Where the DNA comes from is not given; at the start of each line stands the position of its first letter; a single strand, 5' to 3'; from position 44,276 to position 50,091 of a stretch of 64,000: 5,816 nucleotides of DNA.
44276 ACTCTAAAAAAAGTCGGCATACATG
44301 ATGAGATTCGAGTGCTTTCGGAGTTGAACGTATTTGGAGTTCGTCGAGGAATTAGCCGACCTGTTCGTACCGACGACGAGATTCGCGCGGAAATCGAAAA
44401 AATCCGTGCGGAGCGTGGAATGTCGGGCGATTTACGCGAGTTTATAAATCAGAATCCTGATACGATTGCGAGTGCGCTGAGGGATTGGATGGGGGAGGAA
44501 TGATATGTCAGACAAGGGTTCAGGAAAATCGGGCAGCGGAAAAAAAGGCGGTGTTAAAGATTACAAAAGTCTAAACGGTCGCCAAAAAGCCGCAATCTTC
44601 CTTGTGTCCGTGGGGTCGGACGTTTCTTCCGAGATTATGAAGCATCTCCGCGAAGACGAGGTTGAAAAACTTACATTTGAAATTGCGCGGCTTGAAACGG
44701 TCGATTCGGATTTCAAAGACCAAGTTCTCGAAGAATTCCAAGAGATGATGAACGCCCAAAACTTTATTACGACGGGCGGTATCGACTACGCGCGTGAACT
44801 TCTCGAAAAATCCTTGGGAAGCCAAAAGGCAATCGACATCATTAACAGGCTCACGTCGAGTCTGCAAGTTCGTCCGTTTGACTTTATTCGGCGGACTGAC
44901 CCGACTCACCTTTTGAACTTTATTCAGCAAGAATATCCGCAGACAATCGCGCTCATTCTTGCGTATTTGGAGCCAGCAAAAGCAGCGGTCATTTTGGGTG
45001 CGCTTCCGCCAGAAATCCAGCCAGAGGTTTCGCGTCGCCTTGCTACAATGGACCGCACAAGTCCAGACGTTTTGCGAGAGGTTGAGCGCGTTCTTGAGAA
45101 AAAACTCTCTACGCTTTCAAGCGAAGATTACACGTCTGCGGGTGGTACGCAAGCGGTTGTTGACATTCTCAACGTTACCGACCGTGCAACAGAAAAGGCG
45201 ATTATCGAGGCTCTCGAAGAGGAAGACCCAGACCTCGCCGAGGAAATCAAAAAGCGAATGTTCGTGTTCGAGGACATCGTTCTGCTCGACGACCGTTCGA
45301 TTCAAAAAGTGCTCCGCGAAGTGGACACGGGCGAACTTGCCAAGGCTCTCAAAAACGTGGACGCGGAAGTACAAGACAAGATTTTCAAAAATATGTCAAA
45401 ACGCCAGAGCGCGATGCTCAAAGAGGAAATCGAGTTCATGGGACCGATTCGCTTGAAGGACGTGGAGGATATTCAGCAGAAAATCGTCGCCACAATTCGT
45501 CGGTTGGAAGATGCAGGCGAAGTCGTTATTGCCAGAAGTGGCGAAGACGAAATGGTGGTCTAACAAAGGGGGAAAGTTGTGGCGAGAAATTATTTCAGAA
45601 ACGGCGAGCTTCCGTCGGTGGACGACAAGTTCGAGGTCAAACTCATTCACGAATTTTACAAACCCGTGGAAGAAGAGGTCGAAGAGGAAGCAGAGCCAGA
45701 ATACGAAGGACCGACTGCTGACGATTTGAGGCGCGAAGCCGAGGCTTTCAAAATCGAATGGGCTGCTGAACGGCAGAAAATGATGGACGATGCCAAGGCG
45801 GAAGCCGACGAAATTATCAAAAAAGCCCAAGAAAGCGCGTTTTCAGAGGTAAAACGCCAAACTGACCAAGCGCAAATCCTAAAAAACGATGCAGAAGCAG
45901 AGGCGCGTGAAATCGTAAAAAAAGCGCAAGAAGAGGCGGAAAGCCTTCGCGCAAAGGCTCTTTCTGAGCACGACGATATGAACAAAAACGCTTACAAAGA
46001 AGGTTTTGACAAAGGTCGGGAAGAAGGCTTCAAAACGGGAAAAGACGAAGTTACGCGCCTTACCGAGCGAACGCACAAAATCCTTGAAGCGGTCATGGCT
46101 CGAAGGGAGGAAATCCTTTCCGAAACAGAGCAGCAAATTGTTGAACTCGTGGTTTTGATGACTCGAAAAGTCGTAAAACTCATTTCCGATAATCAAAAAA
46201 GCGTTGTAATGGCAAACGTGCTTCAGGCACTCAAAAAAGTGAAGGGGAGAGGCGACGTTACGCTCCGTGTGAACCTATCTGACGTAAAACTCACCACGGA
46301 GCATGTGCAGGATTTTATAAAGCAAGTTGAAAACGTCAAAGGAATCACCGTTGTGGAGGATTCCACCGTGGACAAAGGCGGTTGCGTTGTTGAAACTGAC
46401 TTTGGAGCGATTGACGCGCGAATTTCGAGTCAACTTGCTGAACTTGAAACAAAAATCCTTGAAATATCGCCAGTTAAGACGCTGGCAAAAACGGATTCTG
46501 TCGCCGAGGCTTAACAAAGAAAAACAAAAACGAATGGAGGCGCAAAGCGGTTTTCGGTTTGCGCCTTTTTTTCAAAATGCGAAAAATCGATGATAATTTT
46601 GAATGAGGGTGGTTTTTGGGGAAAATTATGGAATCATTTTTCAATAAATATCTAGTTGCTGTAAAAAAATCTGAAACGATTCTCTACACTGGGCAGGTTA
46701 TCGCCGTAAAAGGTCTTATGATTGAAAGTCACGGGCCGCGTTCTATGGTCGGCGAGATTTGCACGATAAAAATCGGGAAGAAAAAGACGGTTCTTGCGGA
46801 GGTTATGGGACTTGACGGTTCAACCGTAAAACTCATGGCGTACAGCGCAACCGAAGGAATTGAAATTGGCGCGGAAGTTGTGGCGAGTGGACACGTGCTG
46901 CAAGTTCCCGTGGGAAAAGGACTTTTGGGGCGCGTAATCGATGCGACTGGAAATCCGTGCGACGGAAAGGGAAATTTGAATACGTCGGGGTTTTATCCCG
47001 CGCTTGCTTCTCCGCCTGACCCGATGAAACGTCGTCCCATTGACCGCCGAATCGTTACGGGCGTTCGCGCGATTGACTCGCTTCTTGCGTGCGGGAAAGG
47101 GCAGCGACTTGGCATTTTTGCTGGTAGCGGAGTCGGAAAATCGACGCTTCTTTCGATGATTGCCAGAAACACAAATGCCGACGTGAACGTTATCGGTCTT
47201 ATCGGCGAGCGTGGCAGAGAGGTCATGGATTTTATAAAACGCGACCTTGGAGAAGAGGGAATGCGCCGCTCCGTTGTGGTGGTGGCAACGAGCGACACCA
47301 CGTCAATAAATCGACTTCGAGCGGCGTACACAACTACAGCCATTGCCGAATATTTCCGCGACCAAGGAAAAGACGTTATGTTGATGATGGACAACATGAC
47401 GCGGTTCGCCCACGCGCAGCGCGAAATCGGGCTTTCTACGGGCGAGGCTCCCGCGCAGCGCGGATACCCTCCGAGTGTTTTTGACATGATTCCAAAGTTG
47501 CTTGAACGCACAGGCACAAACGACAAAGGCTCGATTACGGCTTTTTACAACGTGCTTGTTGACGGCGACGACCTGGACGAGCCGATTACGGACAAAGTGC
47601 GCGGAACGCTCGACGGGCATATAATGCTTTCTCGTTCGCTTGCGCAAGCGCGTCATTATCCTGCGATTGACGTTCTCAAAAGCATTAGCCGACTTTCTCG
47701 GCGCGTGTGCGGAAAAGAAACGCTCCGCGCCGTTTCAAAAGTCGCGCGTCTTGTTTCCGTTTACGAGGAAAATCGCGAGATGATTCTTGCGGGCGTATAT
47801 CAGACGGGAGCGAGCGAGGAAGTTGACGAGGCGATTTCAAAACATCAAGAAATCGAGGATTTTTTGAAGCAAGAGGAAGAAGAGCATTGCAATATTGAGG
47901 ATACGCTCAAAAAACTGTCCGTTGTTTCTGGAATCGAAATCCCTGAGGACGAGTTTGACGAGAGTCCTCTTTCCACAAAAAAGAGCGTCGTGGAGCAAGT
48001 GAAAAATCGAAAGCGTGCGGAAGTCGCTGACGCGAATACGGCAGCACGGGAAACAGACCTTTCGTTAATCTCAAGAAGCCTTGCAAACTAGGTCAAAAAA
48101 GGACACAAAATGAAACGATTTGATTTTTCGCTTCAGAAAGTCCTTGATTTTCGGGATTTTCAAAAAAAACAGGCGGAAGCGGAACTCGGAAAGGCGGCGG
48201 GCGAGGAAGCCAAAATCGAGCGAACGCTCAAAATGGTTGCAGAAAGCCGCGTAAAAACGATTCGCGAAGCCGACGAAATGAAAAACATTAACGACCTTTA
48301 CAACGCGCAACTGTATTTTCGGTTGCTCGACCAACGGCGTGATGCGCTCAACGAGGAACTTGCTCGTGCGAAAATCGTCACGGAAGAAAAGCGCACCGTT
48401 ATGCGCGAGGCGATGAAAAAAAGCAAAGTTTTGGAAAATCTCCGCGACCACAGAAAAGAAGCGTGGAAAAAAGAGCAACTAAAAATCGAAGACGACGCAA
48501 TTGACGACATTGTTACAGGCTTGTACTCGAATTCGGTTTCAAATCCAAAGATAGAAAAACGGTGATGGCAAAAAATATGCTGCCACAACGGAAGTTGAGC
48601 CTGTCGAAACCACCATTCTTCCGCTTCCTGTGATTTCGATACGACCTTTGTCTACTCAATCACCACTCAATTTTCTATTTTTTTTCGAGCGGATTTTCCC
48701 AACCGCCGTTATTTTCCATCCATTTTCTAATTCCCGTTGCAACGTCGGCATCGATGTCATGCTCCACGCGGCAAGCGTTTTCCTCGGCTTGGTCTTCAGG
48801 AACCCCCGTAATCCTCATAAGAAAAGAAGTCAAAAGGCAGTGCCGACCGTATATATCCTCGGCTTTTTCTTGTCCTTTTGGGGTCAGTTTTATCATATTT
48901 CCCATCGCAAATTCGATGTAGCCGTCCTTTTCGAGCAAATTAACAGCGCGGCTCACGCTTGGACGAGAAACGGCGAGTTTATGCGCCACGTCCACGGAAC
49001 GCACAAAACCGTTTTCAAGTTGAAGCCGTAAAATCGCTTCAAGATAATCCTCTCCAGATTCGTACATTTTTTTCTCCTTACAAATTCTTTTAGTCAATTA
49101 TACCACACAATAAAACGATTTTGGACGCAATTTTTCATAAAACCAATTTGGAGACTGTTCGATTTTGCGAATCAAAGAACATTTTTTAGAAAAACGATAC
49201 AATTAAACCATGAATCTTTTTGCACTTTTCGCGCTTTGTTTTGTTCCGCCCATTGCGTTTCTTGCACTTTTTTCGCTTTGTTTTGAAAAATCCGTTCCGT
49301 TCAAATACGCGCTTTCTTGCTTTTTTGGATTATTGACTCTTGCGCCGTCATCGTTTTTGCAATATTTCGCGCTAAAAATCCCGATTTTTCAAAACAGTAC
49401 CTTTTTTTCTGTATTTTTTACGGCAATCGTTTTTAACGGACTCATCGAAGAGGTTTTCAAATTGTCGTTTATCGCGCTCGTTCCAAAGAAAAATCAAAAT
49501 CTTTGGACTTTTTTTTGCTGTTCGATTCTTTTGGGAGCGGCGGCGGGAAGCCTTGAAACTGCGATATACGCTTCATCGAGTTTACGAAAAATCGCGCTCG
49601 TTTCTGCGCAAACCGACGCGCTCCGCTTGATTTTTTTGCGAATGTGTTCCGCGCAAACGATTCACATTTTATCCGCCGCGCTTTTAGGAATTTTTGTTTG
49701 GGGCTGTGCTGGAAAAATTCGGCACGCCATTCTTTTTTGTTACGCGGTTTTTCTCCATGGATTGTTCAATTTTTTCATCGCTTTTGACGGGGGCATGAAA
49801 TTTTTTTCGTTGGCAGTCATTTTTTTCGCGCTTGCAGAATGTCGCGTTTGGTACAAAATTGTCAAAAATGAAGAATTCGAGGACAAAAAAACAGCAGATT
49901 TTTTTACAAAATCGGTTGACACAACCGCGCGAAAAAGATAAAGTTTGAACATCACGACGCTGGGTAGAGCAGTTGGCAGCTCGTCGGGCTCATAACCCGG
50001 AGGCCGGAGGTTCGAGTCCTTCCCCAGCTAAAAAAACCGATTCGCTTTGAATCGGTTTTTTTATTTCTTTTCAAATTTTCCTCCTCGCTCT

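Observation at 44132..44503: Extra 123-aa gene between fliF and fliG resembling a FliG N-domain fused to a FliF C-terminal tail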

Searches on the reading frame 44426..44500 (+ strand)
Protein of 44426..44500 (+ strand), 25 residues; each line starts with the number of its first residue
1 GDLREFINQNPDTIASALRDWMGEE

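Call 30: search_solved_structures(query=A4, max_evalue=10, show_alignments=5)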
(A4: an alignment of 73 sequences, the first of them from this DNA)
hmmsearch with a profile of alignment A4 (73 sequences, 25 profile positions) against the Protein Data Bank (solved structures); distinct sequences matched with E-value up to 10: 12.
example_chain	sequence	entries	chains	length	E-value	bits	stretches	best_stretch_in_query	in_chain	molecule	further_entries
12dr_A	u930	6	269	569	0.024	17.8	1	7-22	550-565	Flagellar M-ring protein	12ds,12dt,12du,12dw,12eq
9deg_A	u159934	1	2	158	0.37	14.1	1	6-18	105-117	Win1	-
3esw_B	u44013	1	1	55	0.47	13.7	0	2-17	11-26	UV excision repair protein RAD23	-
6ug1_X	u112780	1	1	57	0.52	13.6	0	2-17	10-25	UV excision repair protein RAD23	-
6scn_A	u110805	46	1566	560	0.95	12.8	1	3-25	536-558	Flagellar M-ring protein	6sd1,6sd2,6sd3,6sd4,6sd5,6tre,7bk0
1x3w_B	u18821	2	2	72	1.1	12.5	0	2-16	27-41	UV excision repair protein RAD23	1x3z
2llv_A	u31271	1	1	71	1.1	12.5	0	6-19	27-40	Heat shock protein STI1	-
6l7r_B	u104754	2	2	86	1.2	12.5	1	8-19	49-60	Mozart1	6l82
6bl5_A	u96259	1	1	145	1.8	11.9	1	9-20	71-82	Head decoration protein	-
6o3h_H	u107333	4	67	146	1.8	11.9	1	9-20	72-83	P74-26 Head Decoration Protein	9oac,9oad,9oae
6mel_B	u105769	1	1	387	3.1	11.2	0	2-17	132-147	Succinate--CoA ligase [ADP-forming] subunit beta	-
1klp_A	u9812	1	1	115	3.5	11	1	8-17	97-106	MEROMYCOLATE EXTENSION ACYL CARRIER PROTEIN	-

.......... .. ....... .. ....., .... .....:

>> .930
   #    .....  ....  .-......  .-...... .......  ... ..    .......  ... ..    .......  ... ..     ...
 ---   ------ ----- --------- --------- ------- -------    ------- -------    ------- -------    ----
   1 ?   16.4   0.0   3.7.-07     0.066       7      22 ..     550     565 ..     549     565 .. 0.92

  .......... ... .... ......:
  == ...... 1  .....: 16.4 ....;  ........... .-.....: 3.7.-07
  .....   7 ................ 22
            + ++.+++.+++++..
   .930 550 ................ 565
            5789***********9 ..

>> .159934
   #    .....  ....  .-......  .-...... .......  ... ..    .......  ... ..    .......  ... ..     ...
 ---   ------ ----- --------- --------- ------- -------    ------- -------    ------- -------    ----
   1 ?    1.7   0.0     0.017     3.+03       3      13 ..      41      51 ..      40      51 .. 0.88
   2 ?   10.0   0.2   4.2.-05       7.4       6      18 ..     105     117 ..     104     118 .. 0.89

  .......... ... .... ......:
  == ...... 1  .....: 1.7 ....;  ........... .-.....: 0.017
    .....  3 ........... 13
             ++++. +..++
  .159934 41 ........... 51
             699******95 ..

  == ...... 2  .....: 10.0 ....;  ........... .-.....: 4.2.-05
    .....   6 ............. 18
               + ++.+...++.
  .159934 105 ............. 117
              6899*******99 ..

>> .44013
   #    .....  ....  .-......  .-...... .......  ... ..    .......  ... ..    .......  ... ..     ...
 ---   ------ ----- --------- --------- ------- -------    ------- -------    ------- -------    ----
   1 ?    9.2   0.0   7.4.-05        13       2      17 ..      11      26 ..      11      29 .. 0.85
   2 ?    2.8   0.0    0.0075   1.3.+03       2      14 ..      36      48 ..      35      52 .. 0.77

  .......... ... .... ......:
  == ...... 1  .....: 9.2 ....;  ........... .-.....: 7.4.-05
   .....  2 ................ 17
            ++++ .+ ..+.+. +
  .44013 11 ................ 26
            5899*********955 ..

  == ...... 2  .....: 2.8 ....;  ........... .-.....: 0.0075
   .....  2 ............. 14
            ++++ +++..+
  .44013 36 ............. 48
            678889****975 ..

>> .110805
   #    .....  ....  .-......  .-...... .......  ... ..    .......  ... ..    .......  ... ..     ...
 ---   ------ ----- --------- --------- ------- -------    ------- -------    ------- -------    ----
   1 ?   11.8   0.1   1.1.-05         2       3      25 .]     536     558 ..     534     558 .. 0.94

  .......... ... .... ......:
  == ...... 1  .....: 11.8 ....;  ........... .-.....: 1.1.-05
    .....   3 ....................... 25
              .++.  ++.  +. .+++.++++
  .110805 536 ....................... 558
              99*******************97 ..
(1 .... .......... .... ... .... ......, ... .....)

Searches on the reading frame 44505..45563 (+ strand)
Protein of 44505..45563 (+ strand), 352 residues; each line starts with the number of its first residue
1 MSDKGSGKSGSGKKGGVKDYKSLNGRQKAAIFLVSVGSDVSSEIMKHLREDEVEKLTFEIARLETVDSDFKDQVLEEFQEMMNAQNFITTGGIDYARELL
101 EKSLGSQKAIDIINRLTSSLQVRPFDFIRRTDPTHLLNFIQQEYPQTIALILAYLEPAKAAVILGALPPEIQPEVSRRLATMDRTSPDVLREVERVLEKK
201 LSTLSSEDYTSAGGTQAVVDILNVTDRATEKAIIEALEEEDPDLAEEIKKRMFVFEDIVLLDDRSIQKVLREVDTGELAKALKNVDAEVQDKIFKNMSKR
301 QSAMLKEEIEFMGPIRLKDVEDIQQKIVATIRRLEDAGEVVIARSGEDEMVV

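Call 3: search_protein_families(library=pfam, proteins=[window:44505-45563:+], max_evalue=10)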
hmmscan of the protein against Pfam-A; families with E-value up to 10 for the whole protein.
window:44505-45563:+ (352 aa): 11 families
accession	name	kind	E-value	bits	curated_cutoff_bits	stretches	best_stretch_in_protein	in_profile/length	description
PF14842.11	FliG_N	-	9e-48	161.6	25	3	23-125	2-104/104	FliG N-terminal domain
PF01706.21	FliG_C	-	2.1e-45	153.8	23.3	2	235-342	1-108/108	FliG C-terminal domain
PF14841.11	FliG_M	-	8e-35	119.3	25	2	133-207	1-75/76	FliG middle domain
PF03448.22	MgtE_N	-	1.1e-09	39.1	25.9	2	219-307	7-95/102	MgtE intracellular N domain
PF20786.2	DUF6840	-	0.0054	17.5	26.8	1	46-93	23-69/92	Family of unknown function (DUF6840)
PF18121.7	TFA2_Winged_2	-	0.033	14.3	26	1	306-348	11-51/60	TFA2 Winged helix domain 2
PF06518.16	DUF1104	-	0.1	13.3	25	1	239-313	20-91/92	Protein of unknown function (DUF1104)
PF22341.1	GSPE_N1E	-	0.39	11.3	27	1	178-202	23-47/64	GSPII protein E, N1E domain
PF19824.4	Tlp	-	1.3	9.8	25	1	318-348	8-38/70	Small, acid-soluble spore protein Tlp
PF14551.11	MCM_N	-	1.7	9.5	24.9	0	44-84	24-64/95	MCM N-terminal domain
PF04104.19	DNA_primase_lrg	-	2.1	8.1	22.4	1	241-314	10-85/266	Eukaryotic and archaeal DNA primase, large subunit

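Call 4: search_protein_families(library=ncbifam, proteins=[window:44505-45563:+], max_evalue=10)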
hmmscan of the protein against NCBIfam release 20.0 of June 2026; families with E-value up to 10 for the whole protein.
window:44505-45563:+ (352 aa): 4 families
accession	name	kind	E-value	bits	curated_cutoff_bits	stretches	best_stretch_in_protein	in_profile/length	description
TIGR00207.1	fliG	equivalog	4.9e-142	473.2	226.7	1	18-351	4-337/338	flagellar motor switch protein FliG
NF004260.2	PRK05686.2-1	equivalog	6.2e-26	91.3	550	1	21-309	13-300/316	flagellar motor switch protein FliG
NF004606.0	PRK05934.1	equivalog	6.4e-07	28.9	297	1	134-175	295-336/341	type III secretion system protein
NF004429.0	PRK05771.2-2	equivalog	0.3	9.7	799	1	234-328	32-125/608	V-type ATP synthase subunit I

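Call 85: find_related_loci(query=window:44505-45560:+, collection=metagenome_contigs, flank=2500)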
Query window:44505-45560:+ (352 aa) in metagenome_contigs; peptide patterns used: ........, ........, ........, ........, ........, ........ (x = any residue, [..] = any of these).
600 stretches matched a pattern (row limit reached: there are more); 576 encode a relative of the query (tblastn E <= 1e-3); the best 80 are kept; 80 distinct loci.
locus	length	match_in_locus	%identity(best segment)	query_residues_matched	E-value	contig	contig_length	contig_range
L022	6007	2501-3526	88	11-352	0e+0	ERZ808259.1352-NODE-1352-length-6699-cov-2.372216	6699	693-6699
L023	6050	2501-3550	85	2-352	0e+0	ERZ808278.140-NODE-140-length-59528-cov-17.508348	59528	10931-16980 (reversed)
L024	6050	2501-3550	85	2-352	0e+0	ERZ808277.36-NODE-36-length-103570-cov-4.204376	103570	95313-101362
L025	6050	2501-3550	85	2-351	0e+0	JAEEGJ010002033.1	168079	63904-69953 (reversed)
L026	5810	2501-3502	88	19-352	0e+0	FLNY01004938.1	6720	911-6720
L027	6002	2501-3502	88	19-352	0e+0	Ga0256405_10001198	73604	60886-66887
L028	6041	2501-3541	85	5-351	0e+0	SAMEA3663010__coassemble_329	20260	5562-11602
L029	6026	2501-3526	85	9-351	0e+0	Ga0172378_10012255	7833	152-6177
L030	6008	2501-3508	87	17-352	0e+0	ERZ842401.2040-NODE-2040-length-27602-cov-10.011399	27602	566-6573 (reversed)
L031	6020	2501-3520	86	13-352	0e+0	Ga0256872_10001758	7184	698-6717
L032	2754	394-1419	85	10-351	0e+0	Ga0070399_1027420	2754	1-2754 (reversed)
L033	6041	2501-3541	84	5-351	0e+0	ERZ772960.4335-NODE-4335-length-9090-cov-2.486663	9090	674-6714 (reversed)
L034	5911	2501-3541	84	4-351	0e+0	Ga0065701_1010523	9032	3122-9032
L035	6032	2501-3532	82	9-352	0e+0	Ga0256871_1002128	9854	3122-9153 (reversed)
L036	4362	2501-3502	86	19-352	0e+0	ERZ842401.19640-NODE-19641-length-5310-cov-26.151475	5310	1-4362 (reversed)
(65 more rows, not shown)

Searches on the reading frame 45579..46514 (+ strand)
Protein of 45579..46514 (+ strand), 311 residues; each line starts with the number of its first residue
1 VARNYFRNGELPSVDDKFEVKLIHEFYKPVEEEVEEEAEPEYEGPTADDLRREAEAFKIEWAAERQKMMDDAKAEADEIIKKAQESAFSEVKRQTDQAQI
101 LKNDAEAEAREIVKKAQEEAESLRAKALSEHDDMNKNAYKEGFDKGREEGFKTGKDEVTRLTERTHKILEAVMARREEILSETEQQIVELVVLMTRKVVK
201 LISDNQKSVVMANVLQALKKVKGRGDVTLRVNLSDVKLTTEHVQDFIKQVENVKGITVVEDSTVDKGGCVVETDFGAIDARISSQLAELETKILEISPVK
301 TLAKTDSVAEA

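Call 65: search_protein_families(library=pfam, proteins=[window:45579-46514:+], max_evalue=0.001)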
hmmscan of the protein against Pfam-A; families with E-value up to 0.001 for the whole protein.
window:45579-46514:+ (311 aa): 2 families
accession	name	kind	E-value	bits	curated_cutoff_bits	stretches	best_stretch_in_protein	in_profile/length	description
PF02108.21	FliH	-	2.6e-27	95.7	24.1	1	162-288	4-127/128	Flagellar assembly protein FliH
PF06635.17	T3SS_SCTL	-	7.5e-06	26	23.3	1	135-289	50-194/206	Type 3 secretion system stator protein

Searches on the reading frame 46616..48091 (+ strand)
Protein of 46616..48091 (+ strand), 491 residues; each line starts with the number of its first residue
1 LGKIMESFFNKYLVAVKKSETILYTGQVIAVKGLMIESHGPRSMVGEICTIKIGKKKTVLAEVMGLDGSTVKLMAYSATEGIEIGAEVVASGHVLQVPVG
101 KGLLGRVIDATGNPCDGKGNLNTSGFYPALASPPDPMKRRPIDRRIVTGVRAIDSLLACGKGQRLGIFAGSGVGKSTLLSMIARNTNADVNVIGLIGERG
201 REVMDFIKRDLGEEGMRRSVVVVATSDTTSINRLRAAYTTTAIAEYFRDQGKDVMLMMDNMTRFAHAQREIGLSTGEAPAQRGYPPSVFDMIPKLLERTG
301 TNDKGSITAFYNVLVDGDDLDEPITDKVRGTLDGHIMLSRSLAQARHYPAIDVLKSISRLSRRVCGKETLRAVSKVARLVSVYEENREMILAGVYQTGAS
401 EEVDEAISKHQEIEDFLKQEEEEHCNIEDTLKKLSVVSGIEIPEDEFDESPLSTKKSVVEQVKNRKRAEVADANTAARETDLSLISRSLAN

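Call 65: search_protein_families(library=pfam, proteins=[window:46616-48091:+], max_evalue=0.001)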
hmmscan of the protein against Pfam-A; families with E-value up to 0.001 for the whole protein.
window:46616-48091:+ (491 aa): 4 families
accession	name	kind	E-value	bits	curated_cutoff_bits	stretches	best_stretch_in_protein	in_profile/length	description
PF00006.31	ATP-synt_ab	-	1.2e-88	296.8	29.5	1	149-358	1-213/213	ATP synthase alpha/beta family, nucleotide-binding domain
PF18269.6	T3SS_ATPase_C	-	3.4e-20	72.1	22.7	1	367-434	3-70/72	T3SS EscN ATPase C-terminal domain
PF02874.29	ATP-synt_ab_N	-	8.9e-11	42.6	20.9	1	28-92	1-69/69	ATP synthase alpha/beta family, beta-barrel domain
PF00005.33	ABC_tran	-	1.3e-05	26.3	25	1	158-276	7-112/137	ABC transporter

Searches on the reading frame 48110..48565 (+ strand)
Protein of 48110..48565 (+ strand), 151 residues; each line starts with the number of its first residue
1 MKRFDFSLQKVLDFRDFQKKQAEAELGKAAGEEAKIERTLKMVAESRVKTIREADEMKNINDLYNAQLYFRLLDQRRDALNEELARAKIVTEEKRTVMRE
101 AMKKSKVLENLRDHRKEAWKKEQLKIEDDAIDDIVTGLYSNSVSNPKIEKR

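Call 65: search_protein_families(library=pfam, proteins=[window:48110-48565:+], max_evalue=0.001)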
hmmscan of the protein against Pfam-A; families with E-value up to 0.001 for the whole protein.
window:48110-48565:+ (151 aa): 1 family
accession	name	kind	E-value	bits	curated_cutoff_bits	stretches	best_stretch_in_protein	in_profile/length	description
PF02050.21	FliJ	-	4.2e-10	40.3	28.4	1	21-136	2-120/123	Flagellar FliJ protein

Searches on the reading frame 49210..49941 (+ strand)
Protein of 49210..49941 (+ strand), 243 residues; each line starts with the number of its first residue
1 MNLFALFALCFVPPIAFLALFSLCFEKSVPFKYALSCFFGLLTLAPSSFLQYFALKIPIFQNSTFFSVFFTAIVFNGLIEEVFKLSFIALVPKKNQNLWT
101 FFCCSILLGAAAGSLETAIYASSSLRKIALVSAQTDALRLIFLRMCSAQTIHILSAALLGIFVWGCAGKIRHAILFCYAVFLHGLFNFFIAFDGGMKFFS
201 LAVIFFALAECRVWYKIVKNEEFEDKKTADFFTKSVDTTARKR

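Call 65: search_protein_families(library=pfam, proteins=[window:49210-49941:+], max_evalue=0.001)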
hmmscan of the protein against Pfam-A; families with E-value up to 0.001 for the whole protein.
window:49210-49941:+ (243 aa): 1 family
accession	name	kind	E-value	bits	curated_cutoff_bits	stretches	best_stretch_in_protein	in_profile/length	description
PF13367.11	PrsW-protease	-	4.1e-11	43.2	23.5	1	36-206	9-193/196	PrsW family intramembrane metalloprotease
